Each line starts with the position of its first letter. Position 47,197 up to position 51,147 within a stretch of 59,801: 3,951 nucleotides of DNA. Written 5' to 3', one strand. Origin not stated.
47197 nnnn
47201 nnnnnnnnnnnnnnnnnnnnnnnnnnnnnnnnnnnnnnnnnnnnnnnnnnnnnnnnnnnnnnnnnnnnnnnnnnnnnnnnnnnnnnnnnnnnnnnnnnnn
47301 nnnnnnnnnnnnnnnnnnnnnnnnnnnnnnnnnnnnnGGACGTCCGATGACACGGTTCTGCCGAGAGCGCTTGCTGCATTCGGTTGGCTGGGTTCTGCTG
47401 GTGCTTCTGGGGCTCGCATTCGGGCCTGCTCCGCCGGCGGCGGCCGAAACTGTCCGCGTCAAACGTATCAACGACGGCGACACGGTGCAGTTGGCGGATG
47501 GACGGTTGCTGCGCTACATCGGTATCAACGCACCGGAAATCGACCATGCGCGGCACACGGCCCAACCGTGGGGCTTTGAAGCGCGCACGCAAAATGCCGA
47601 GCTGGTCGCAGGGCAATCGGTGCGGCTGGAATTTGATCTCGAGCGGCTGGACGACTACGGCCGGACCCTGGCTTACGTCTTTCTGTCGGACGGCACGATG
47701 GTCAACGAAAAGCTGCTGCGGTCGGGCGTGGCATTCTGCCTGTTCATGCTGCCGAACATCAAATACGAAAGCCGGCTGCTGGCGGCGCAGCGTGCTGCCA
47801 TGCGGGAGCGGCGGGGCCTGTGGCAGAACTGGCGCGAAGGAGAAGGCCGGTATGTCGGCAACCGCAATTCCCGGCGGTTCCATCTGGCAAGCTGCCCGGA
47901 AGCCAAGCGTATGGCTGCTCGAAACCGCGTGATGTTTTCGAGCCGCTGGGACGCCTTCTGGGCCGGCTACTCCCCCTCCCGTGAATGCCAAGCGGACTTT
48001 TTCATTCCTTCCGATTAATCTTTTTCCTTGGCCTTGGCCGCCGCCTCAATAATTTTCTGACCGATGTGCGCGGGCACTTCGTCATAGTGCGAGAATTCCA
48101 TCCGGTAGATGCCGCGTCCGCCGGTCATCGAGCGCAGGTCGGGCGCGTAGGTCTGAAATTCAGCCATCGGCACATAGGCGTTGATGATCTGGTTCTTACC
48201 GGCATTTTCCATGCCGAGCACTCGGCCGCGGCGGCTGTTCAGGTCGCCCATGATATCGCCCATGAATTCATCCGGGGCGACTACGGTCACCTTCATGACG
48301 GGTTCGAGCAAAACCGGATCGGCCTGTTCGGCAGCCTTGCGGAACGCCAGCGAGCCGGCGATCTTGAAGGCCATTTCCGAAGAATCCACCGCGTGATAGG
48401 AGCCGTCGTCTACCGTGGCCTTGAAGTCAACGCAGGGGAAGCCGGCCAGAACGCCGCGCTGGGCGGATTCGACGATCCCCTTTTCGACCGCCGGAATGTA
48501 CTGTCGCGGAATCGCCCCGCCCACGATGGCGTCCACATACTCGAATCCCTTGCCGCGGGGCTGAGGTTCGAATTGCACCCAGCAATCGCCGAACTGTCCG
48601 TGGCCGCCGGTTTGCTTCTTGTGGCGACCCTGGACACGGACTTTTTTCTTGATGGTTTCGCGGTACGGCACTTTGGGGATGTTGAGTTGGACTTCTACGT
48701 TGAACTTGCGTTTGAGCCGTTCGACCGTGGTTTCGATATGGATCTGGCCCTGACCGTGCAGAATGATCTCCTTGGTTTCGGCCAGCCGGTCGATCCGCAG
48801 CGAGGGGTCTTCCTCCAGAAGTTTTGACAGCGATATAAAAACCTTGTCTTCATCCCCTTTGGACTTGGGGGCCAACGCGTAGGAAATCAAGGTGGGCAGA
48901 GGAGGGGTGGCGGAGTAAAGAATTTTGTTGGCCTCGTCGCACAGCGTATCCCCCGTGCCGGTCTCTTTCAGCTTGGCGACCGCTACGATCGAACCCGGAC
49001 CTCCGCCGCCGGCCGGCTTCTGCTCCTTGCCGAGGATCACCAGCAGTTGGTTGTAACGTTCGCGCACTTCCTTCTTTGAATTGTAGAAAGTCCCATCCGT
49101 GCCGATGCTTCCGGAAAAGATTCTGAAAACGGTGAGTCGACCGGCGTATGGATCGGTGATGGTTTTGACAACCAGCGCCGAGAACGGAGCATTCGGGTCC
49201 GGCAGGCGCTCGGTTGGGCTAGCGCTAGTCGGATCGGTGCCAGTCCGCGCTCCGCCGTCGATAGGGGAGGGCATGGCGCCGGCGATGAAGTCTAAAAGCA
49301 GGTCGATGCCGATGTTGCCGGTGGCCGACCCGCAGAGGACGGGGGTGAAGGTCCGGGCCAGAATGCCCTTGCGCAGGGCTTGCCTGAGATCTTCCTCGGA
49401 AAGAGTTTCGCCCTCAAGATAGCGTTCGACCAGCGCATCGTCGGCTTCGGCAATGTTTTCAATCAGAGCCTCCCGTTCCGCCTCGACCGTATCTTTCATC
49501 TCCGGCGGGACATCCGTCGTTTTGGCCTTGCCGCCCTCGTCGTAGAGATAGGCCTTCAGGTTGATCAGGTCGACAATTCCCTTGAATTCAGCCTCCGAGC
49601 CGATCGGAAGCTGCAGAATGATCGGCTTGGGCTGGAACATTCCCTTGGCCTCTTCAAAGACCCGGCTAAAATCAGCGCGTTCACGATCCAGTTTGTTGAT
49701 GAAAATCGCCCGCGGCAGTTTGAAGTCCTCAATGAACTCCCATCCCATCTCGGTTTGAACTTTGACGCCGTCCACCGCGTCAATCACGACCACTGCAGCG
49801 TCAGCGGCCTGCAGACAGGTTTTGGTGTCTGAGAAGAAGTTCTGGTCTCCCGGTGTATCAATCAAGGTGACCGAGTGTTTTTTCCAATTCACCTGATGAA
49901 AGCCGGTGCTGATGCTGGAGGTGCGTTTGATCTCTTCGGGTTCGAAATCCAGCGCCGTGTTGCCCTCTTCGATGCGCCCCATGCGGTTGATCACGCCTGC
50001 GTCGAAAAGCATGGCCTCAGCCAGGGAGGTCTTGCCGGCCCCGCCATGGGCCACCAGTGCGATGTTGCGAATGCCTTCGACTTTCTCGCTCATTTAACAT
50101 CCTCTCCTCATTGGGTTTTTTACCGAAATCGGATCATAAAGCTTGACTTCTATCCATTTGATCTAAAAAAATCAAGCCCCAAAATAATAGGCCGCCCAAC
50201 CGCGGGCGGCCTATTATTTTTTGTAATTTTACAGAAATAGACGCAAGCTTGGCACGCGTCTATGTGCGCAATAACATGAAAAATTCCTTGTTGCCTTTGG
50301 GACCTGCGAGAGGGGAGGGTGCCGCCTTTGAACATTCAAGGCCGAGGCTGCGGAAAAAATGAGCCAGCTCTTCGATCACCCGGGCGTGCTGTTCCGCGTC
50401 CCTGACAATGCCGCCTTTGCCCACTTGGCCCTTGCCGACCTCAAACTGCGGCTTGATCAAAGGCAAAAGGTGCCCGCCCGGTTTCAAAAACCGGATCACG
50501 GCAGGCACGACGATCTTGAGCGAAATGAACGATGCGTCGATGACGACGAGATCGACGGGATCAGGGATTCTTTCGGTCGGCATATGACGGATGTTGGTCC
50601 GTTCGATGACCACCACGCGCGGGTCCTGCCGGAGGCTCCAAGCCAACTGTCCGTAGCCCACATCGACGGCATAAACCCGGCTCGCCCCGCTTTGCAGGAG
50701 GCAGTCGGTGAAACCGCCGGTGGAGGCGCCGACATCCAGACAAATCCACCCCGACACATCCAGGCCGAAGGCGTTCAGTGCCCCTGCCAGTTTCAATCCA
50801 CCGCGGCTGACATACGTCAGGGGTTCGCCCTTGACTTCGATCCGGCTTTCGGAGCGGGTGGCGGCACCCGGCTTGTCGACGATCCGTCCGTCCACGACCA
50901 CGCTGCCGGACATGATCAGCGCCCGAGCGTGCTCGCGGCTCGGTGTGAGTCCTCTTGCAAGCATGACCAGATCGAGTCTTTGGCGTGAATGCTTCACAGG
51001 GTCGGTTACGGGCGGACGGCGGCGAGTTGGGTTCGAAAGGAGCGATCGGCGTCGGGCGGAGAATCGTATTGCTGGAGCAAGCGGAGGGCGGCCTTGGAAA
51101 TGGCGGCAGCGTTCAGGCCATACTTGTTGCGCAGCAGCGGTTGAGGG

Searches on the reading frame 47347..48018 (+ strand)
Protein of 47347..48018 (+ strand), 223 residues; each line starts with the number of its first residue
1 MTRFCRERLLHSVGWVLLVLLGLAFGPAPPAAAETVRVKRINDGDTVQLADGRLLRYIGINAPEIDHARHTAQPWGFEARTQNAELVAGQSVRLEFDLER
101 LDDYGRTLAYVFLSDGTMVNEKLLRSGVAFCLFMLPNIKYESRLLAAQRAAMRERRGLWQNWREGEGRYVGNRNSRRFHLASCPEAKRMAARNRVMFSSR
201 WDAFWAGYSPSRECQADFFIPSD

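Call 13: search_protein_families(library=pfam, proteins=[window:47347-48018:+], max_evalue=0.001)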
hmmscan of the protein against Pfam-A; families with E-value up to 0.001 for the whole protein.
window:47347-48018:+ (223 aa): 1 family
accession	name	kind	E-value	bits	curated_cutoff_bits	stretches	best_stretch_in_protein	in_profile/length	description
PF00565.23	SNase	-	1.1e-22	81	21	1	55-161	2-107/107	Staphylococcal nuclease homologue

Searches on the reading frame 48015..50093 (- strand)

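Call 13: search_protein_families(library=pfam, proteins=[window:48015-50093:-], max_evalue=0.001)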
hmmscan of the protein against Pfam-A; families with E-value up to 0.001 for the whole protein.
window:48015-50093:- (692 aa): 7 families
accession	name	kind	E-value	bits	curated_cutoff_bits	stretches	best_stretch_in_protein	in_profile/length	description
PF03764.24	EFG_IV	-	4.5e-46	156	24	1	473-591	1-120/121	Elongation factor G, domain IV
PF00009.33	GTP_EFTU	-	1.7e-41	142.3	26.5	1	8-275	3-187/188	Elongation factor Tu GTP binding domain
PF00679.30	EFG_C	-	4.5e-30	104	27.9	1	594-679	1-87/89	Elongation factor G C-terminus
PF14492.12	EFG_III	-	7.2e-23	80.9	27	1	401-470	4-73/75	Elongation Factor G, domain III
PF22042.2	EF-G_D2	-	1.4e-13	51.2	27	1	303-386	1-83/84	Elongation factor G domain 2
PF01926.29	MMR_HSR1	-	2.1e-05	25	21.9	0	65-134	38-113/113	50S ribosome-binding GTPase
PF03144.31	GTP_EFTU_D2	-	0.00025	21.9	30.3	1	318-385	1-73/73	Elongation factor Tu domain 2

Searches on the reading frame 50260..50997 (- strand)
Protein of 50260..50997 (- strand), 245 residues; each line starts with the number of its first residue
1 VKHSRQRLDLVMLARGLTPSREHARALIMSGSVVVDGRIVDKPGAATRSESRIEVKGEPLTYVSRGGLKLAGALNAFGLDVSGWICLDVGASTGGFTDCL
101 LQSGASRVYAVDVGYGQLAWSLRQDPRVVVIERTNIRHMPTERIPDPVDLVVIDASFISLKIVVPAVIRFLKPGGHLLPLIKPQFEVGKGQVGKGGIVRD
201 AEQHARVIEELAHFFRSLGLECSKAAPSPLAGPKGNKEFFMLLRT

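Call 13: search_protein_families(library=pfam, proteins=[window:50260-50997:-], max_evalue=0.001)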
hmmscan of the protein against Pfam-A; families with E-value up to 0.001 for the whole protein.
window:50260-50997:- (245 aa): 4 families
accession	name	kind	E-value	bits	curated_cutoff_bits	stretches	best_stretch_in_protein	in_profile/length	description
PF01728.25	FtsJ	-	2e-46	158.6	24.1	1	62-244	1-180/181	FtsJ-like methyltransferase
PF01479.30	S4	-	5.3e-09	36.1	22.8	1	6-44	1-39/48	S4 domain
PF08241.18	Methyltransf_11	-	1.7e-06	29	21.2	1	87-178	1-94/95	Methyltransferase domain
PF13649.12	Methyltransf_25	-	5.3e-05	24.3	27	1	87-175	2-97/97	Methyltransferase domain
